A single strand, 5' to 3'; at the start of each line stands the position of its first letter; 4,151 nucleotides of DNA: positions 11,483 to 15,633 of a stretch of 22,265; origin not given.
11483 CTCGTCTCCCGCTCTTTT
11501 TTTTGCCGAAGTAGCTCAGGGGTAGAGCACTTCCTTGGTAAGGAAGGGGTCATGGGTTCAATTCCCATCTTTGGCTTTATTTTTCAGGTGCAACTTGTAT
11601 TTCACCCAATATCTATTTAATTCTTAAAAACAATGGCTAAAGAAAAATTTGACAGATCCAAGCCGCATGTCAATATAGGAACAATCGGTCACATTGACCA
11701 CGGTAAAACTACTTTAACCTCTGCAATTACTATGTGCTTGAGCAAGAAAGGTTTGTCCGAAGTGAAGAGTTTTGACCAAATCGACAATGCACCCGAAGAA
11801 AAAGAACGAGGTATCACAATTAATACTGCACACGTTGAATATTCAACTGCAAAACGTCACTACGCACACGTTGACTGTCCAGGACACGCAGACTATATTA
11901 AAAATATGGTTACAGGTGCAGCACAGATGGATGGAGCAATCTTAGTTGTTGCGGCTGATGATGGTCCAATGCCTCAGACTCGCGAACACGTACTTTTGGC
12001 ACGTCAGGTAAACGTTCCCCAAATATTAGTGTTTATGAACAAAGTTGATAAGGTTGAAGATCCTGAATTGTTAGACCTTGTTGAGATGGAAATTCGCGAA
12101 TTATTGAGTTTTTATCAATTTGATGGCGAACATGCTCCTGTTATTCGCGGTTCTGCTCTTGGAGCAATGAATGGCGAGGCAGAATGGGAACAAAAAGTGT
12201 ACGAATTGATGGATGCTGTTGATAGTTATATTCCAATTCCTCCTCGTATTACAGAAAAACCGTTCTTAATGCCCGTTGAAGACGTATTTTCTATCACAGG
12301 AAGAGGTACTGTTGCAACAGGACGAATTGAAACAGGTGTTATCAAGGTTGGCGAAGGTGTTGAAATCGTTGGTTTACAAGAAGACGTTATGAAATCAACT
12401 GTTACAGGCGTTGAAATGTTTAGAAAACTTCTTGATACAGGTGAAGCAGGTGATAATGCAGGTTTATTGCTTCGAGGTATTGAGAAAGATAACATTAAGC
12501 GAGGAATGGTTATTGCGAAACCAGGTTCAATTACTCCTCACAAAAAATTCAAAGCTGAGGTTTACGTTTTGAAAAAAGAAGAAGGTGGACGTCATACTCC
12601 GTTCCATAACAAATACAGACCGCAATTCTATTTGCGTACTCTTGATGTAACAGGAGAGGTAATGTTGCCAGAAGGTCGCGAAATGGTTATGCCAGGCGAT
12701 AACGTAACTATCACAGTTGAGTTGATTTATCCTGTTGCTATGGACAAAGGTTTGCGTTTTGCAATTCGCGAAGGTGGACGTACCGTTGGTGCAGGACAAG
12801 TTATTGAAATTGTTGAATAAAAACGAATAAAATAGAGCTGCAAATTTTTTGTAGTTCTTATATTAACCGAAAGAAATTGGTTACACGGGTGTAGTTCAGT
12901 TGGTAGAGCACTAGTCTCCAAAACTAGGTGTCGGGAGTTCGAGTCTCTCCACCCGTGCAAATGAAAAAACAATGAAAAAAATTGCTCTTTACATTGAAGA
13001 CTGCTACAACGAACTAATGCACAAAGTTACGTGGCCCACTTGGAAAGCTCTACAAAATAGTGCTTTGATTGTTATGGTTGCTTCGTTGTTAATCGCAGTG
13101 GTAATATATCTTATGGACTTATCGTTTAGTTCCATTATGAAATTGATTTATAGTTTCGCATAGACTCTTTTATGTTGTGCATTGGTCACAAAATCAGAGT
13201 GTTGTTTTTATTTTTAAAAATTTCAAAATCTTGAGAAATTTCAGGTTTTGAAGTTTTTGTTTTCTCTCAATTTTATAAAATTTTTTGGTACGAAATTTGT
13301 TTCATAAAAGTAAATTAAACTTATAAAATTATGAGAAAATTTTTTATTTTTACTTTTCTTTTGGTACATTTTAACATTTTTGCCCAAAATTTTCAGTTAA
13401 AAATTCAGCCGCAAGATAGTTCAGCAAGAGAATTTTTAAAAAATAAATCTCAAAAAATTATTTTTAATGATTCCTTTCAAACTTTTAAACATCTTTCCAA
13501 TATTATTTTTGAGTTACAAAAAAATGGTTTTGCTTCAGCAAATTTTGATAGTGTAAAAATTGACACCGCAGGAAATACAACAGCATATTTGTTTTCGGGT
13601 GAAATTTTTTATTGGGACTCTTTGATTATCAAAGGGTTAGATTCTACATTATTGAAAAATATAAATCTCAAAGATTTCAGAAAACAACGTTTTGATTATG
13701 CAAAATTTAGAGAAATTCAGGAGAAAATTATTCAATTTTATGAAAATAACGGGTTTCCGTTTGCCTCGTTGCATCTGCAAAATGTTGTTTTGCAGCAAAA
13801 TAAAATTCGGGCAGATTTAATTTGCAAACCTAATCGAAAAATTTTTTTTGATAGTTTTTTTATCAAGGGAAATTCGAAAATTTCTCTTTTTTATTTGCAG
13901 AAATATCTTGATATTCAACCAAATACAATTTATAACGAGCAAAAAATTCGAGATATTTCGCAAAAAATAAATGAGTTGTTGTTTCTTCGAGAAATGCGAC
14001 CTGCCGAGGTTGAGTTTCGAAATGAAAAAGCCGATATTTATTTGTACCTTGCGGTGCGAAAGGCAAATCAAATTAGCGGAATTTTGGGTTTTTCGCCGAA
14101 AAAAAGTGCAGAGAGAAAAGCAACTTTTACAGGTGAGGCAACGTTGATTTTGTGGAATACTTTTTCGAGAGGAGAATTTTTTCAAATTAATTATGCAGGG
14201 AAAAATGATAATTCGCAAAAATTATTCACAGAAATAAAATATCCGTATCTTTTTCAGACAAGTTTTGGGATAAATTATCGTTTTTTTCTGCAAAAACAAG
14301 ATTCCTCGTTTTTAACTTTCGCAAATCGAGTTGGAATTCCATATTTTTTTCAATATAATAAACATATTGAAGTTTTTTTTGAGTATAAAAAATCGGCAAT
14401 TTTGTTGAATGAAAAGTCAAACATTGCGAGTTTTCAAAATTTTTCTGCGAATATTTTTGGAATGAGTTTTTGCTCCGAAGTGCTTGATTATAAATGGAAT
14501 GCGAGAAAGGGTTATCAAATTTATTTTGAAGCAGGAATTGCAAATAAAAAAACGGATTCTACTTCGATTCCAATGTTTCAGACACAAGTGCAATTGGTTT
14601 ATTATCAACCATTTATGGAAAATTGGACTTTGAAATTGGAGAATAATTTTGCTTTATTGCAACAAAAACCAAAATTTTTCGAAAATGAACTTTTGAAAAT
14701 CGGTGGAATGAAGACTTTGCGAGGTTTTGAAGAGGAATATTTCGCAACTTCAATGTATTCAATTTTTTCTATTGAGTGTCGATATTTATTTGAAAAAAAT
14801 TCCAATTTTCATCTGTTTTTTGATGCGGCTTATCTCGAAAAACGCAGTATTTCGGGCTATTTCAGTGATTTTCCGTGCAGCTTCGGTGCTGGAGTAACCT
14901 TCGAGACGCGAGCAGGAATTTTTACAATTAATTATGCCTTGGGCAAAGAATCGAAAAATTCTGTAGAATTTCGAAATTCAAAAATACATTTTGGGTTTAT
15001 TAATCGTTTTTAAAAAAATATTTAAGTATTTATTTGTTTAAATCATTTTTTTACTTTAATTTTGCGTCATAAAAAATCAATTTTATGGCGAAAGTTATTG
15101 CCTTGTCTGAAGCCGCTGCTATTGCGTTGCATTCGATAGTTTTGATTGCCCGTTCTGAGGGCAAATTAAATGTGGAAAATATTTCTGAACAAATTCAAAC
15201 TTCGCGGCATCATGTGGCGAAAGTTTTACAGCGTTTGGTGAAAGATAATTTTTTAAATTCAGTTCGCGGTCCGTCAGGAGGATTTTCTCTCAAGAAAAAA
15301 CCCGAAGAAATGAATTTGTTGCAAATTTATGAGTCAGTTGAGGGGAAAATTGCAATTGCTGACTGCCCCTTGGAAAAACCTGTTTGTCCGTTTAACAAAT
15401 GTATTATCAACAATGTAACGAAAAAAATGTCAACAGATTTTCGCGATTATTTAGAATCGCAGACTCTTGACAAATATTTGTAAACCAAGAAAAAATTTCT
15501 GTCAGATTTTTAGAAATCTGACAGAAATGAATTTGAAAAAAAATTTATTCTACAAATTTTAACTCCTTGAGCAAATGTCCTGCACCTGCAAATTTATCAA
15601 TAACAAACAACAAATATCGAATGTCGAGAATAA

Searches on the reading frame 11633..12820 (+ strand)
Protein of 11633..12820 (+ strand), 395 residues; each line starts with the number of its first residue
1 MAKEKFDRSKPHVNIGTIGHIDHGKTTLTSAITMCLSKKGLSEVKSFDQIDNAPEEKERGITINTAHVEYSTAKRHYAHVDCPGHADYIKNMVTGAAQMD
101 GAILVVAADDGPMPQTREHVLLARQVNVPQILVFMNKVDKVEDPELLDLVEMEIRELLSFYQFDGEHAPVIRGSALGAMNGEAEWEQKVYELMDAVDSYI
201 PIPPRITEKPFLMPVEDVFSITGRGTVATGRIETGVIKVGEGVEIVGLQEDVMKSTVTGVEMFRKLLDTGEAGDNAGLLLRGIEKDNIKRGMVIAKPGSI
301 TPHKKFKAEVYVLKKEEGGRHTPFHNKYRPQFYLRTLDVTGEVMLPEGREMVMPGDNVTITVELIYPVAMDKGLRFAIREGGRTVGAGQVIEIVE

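Call 8: search_protein_families(library=pfam, proteins=[window:11633-12820:+], max_evalue=0.001)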
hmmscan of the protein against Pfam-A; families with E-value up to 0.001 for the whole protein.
window:11633-12820:+ (395 aa): 4 families
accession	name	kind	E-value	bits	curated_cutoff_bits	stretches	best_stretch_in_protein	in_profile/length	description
PF00009.33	GTP_EFTU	-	1e-62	211.5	26.5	1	10-201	1-187/188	Elongation factor Tu GTP binding domain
PF03143.23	GTP_EFTU_D3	-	5.8e-39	133.1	27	1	299-393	1-105/106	Elongation factor Tu C-terminal domain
PF03144.31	GTP_EFTU_D2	-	1.8e-18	67.2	30.3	1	225-295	1-73/73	Elongation factor Tu domain 2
PF01926.29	MMR_HSR1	-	0.00066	20.2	21.9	0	15-134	2-111/113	50S ribosome-binding GTPase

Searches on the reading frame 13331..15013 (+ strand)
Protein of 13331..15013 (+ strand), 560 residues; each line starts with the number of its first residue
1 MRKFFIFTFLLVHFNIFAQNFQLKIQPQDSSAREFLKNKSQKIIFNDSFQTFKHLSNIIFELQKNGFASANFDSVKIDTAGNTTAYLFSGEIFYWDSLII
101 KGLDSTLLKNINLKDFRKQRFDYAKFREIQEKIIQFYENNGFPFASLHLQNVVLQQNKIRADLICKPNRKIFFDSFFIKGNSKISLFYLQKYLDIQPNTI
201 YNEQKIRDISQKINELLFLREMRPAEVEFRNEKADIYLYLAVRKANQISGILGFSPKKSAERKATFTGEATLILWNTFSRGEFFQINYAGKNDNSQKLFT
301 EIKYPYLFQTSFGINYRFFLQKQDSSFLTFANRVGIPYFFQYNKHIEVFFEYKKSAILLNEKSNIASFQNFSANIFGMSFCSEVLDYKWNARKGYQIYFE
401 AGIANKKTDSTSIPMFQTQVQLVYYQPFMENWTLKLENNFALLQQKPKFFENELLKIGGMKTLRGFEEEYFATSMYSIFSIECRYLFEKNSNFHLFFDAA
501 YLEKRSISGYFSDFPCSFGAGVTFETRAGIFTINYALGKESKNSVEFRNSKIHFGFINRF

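Call 8: search_protein_families(library=pfam, proteins=[window:13331-15013:+], max_evalue=0.001)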
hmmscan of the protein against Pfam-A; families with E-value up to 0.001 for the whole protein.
window:13331-15013:+ (560 aa): 1 family
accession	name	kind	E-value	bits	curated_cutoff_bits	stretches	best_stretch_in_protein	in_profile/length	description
PF07244.20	POTRA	-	1.3e-09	39.1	21.3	1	176-242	6-76/79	Surface antigen variable number repeat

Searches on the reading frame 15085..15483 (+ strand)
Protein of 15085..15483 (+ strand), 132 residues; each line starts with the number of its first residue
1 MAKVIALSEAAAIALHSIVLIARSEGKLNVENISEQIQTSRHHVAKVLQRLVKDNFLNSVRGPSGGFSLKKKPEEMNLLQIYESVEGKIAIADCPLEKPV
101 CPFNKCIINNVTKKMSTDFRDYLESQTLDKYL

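Call 8: search_protein_families(library=pfam, proteins=[window:15085-15483:+], max_evalue=0.001)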
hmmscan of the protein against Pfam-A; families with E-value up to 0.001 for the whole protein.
window:15085-15483:+ (132 aa): 2 families
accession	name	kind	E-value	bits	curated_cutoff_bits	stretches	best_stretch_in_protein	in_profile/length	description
PF02082.26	Rrf2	-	1.3e-28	100.3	30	1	7-130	1-128/132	Iron-dependent Transcriptional regulator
PF01047.28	MarR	-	0.00016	21.9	24.6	1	16-63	6-53/59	MarR family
